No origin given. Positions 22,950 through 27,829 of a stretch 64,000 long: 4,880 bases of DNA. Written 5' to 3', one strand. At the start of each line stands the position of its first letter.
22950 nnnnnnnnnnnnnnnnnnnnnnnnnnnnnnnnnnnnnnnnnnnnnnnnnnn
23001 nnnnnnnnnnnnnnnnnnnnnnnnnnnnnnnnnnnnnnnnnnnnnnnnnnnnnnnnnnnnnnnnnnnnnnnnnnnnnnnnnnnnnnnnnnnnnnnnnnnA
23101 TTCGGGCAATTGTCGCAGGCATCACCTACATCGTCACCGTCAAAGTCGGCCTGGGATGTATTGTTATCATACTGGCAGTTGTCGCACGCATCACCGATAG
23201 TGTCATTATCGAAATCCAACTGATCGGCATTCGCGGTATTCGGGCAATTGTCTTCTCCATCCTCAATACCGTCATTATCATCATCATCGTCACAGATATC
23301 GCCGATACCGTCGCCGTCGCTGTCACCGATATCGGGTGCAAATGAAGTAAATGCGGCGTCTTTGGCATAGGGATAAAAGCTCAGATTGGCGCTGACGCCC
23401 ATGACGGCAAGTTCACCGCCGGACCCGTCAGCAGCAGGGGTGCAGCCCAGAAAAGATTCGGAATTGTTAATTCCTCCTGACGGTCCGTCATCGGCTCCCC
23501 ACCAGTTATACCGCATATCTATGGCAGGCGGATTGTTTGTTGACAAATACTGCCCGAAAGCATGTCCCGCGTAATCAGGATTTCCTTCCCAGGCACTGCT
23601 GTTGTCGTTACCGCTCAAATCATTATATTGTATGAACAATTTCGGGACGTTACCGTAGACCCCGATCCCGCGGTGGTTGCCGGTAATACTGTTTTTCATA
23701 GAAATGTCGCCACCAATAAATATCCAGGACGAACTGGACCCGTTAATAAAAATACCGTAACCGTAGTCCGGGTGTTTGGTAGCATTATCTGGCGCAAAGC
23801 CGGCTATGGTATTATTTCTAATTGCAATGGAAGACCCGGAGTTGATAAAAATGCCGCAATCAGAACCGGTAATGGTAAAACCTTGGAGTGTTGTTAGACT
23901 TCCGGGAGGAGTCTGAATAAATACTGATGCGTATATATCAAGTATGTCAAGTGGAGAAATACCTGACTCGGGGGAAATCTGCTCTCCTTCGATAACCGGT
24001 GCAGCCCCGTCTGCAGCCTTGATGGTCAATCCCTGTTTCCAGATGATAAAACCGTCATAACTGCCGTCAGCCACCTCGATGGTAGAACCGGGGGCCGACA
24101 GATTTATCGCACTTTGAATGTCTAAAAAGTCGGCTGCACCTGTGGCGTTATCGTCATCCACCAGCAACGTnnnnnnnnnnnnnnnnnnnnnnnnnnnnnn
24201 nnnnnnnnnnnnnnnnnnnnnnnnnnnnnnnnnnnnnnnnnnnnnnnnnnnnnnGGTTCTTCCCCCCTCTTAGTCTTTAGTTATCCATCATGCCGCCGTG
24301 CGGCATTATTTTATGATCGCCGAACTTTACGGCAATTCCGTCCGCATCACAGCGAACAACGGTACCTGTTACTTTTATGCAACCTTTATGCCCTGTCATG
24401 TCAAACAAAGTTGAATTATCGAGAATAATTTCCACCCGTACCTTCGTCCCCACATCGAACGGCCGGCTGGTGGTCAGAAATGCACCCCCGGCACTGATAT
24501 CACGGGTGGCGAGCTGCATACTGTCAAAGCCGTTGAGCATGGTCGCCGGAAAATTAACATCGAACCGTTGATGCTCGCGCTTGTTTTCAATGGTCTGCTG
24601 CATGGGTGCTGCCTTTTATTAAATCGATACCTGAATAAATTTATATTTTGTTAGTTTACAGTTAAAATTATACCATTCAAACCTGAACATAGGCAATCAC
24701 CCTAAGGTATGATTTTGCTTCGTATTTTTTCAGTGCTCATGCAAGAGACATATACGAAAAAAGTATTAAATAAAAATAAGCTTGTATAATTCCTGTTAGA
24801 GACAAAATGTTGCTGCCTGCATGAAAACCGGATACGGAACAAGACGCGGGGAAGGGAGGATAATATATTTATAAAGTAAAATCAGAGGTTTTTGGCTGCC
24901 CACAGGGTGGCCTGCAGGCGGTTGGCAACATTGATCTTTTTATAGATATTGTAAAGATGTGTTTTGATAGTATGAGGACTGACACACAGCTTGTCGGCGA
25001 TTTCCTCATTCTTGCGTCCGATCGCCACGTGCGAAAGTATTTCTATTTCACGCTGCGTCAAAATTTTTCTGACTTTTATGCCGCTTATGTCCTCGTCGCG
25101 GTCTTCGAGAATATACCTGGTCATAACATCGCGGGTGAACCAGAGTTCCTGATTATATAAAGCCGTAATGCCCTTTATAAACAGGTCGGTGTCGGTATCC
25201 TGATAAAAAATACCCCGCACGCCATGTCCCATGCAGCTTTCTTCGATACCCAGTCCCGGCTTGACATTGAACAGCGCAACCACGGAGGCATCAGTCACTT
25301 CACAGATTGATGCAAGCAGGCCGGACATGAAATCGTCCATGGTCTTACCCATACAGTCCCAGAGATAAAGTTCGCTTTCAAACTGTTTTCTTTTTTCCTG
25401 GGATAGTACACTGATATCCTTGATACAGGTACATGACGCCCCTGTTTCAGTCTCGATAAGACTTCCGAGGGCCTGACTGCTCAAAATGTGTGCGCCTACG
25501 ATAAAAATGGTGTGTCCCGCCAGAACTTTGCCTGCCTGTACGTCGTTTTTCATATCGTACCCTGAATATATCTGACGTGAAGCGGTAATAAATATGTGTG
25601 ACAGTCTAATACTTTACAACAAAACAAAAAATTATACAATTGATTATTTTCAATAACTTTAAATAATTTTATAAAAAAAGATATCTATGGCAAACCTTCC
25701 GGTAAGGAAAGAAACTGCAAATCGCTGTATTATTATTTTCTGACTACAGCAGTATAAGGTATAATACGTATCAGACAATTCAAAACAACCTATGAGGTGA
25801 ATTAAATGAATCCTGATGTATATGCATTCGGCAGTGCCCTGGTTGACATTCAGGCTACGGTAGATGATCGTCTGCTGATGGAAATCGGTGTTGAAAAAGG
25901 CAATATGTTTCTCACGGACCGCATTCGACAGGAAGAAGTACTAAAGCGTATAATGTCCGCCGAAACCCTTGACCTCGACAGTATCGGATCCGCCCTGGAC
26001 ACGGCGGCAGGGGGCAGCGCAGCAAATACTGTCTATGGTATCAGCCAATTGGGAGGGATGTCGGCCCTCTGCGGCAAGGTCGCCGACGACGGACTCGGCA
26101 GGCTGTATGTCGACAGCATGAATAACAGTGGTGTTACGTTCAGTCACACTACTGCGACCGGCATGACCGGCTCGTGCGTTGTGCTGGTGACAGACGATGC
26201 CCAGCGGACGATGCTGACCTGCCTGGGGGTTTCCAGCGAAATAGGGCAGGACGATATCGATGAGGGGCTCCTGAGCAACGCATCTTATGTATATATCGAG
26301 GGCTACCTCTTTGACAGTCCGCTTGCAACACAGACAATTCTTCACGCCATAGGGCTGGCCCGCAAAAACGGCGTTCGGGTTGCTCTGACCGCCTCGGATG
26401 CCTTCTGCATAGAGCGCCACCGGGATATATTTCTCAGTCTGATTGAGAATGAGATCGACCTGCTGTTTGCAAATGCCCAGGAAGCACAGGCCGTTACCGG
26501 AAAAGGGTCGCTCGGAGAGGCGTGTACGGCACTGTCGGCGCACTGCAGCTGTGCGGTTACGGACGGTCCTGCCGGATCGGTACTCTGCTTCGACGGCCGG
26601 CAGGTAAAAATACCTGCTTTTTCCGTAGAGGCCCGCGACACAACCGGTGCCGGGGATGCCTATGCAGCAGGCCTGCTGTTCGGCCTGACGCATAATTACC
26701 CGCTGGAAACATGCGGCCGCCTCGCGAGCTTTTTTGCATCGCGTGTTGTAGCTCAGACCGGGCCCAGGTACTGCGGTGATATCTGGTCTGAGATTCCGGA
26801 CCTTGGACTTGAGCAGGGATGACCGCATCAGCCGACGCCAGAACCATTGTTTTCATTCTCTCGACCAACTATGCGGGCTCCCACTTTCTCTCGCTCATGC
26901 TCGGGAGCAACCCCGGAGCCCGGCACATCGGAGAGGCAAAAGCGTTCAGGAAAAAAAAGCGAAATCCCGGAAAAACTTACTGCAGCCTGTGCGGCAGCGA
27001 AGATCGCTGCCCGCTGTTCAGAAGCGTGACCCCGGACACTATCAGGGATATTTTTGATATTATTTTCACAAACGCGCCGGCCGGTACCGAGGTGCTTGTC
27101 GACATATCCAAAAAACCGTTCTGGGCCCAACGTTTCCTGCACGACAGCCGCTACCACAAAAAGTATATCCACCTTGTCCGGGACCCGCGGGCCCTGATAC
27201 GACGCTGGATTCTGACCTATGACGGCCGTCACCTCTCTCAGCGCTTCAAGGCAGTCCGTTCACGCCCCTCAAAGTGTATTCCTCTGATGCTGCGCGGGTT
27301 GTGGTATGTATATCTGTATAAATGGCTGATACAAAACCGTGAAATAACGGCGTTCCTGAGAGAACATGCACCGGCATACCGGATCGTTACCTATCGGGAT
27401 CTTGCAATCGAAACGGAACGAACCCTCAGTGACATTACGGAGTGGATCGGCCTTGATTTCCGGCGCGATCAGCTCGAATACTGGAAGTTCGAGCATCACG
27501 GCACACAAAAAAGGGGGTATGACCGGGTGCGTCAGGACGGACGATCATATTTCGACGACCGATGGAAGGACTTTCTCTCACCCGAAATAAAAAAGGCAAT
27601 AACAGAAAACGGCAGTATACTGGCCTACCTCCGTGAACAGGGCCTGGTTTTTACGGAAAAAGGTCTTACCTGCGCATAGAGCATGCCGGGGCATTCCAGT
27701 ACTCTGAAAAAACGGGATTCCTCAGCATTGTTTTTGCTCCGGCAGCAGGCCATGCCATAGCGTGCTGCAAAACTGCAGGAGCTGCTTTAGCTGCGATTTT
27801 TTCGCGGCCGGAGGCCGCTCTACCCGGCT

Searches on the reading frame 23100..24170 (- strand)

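Call 75: search_protein_families(library=pfam, proteins=[window:23100-24170:-], max_evalue=5)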
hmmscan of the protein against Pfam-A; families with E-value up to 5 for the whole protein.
window:23100-24170:- (357 aa): 4 families
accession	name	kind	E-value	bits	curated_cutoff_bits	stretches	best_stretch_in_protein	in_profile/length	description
PF02412.23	TSP_3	-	1.1e-14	54.2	25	2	283-317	2-36/36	Thrombospondin type 3 repeat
PF13229.12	Beta_helix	-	9.1e-07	29.1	25.9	1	91-192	9-94/158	Right handed beta helix region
PF05048.19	NosD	-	0.0024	17.8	23.6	1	94-196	94-180/212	Periplasmic copper-binding protein (NosD)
PF07602.17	DUF1565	-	0.0036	17.1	20.3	1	13-172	13-180/257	Protein of unknown function (DUF1565)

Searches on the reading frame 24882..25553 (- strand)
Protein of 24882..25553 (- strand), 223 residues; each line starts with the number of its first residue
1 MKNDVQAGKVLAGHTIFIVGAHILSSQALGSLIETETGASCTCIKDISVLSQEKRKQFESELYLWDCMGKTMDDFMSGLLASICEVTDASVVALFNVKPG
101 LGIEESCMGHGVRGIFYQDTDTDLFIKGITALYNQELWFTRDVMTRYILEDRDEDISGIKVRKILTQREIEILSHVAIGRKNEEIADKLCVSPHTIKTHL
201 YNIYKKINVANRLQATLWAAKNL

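Call 8: search_protein_families(library=pfam, proteins=[window:24882-25553:-], max_evalue=0.001)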
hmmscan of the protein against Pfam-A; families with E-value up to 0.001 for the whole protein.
window:24882-25553:- (223 aa): 2 families
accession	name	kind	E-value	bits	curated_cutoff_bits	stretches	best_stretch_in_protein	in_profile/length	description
PF00196.25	GerE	-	2.3e-19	69.2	23.5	1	164-219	2-57/57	Bacterial regulatory proteins, luxR family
PF21155.3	VpsT-like_REC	-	6.6e-05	23.5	27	1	86-141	70-124/124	VpsT-like, receiver domain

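Call 10: search_protein_families(library=ncbifam, proteins=[window:24882-25553:-], max_evalue=0.01)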
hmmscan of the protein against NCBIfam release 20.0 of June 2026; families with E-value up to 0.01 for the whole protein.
window:24882-25553:- (223 aa): 29 families (the best 25 are shown)
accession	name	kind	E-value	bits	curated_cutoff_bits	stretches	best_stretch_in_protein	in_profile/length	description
NF007505.1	PRK10100.1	equivalog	1.7e-31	109.5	250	1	44-223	28-203/204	biofilm master transcriptional regulator CsgD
TIGR03020.2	EpsA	equivalog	5.3e-16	59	170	1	160-216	186-242/247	XrtB/PEP-CTERM-associated transcriptional regulator EpsA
NF003420.0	PRK04841.1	equivalog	1.9e-13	49.4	537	1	164-219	838-893/903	HTH-type transcriptional regulator MalT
NF047785.1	respo_reg_MadR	equivalog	3.5e-13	49.4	300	1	108-221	96-205/209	MadR family response regulator transcription factor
NF052445.1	RespRegMctR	equivalog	4.2e-13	49.2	300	1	107-214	93-194/205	two-component system response regulator MctR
NF007708.0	PRK10403.1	equivalog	3.8e-12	46.1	343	1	105-217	96-206/215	nitrate/nitrite response regulator protein NarP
NF052366.1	photon_PedR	equivalog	7.6e-12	45.2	120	1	165-220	3-58/74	photosynthetic electron transport-dependent transcriptional regulator PedR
NF007935.0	PRK10651.1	equivalog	8.8e-12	44.6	250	1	15-221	8-212/216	two-component system response regulator NarL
TIGR03541.1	reg_near_HchA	equivalog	1.6e-10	40.9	215.6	1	161-217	168-224/232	PA1136 family autoinducer-binding transcriptional regulator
NF011896.0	PRK15369.1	equivalog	2.5e-09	37.1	242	1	161-220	146-205/211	two component system response regulator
NF007403.0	PRK09935.1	equivalog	4.6e-08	32.9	271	1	147-211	134-196/210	fimbria biosynthesis transcriptional regulator FimZ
NF007018.1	PRK09483.1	equivalog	7e-08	32.4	280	1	96-218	82-202/217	UvrY/SirA/GacA family response regulator transcription factor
NF041830.1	RR_TF_ErdR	exception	2.3e-07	30.7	390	1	107-217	95-203/213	response regulator transcription factor ErdR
NF007561.1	PRK10188.1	equivalog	2.6e-07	30.3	350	1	163-220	178-235/240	quorum-sensing transcriptional regulator SdiA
NF041232.1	BagY_FevT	exception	3.3e-07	29.5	700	1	165-212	297-344/367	LuxR family transcriptional regulator BagY/FevT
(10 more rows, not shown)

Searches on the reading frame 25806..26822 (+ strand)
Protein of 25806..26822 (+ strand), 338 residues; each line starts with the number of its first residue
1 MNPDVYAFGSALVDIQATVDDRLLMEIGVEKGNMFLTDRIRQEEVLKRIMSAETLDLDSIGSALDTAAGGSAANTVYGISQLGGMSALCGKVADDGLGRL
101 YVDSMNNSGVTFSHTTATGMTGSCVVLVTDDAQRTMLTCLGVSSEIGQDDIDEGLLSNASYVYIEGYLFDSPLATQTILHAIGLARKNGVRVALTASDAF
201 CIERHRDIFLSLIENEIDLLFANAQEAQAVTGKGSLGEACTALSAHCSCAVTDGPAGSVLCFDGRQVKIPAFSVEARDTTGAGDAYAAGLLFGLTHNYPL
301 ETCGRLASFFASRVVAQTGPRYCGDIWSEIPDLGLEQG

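Call 8: search_protein_families(library=pfam, proteins=[window:25806-26822:+], max_evalue=0.001)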
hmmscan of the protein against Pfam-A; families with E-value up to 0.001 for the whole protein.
window:25806-26822:+ (338 aa): 1 family
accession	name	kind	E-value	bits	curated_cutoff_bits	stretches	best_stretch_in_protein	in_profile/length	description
PF00294.29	PfkB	-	1.8e-44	152.8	25.8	1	62-323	29-298/302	pfkB family carbohydrate kinase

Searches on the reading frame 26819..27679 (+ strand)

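Call 8: search_protein_families(library=pfam, proteins=[window:26819-27679:+], max_evalue=0.001)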
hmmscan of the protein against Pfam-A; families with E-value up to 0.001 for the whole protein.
window:26819-27679:+ (286 aa): 1 family
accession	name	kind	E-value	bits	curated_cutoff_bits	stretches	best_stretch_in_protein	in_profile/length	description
PF13469.12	Sulfotransfer_3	-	1.9e-06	28.7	27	1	11-214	2-214/216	Sulfotransferase family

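Call 10: search_protein_families(library=ncbifam, proteins=[window:26819-27679:+], max_evalue=0.01)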
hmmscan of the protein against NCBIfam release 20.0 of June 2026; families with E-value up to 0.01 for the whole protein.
window:26819-27679:+ (286 aa): 0 families
